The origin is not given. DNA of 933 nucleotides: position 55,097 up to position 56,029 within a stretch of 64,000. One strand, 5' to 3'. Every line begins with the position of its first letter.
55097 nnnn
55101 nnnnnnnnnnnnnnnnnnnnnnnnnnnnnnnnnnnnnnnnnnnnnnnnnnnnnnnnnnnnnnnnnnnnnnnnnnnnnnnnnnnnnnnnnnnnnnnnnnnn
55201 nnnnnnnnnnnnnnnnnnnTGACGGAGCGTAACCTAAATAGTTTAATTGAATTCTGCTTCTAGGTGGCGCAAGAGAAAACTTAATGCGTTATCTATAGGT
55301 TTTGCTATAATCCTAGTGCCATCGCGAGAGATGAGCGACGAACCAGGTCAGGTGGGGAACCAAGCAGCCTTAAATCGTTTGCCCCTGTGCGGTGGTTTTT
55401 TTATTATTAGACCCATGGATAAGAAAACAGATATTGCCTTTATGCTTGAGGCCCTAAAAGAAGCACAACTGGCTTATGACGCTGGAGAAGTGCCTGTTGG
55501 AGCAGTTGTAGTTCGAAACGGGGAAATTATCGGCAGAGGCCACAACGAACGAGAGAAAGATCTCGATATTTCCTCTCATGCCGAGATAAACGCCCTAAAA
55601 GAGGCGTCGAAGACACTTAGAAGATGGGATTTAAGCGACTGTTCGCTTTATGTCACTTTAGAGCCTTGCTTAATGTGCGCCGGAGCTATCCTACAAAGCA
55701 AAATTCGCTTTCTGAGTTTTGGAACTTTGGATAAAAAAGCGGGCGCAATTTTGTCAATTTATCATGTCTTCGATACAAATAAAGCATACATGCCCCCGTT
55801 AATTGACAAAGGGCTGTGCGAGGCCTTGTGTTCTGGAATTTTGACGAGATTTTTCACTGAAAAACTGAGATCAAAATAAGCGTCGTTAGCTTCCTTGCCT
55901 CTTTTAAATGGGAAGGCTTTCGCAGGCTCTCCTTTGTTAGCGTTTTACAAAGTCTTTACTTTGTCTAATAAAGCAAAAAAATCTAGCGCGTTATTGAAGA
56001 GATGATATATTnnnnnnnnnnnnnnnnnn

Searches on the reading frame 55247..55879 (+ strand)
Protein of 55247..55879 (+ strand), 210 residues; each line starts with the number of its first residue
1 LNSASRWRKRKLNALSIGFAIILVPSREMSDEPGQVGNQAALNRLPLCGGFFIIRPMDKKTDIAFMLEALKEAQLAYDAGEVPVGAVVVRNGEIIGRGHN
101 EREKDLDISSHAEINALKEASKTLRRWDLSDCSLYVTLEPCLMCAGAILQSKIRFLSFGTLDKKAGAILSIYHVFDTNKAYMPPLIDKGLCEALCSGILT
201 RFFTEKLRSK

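Call 3: search_protein_families(library=pfam, proteins=[window:55247-55879:+], max_evalue=0.01)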
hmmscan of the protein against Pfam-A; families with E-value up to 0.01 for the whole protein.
window:55247-55879:+ (210 aa): 4 families
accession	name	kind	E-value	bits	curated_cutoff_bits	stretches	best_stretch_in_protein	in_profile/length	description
PF14437.12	MafB19-deam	-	9.6e-36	123.2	27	1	64-205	5-140/142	MafB19-like deaminase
PF00383.29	dCMP_cyt_deam_1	-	2.7e-29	101.5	25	1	60-159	2-101/102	Cytidine and deoxycytidylate deaminase zinc-binding region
PF14439.12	Bd3614-deam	-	6.1e-07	29.9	38.5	1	85-150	12-76/113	Bd3614-like deaminase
PF18750.7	SNAD4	-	0.0013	19.2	27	1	100-150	25-73/130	Secreted Novel AID/APOBEC-like Deaminase 4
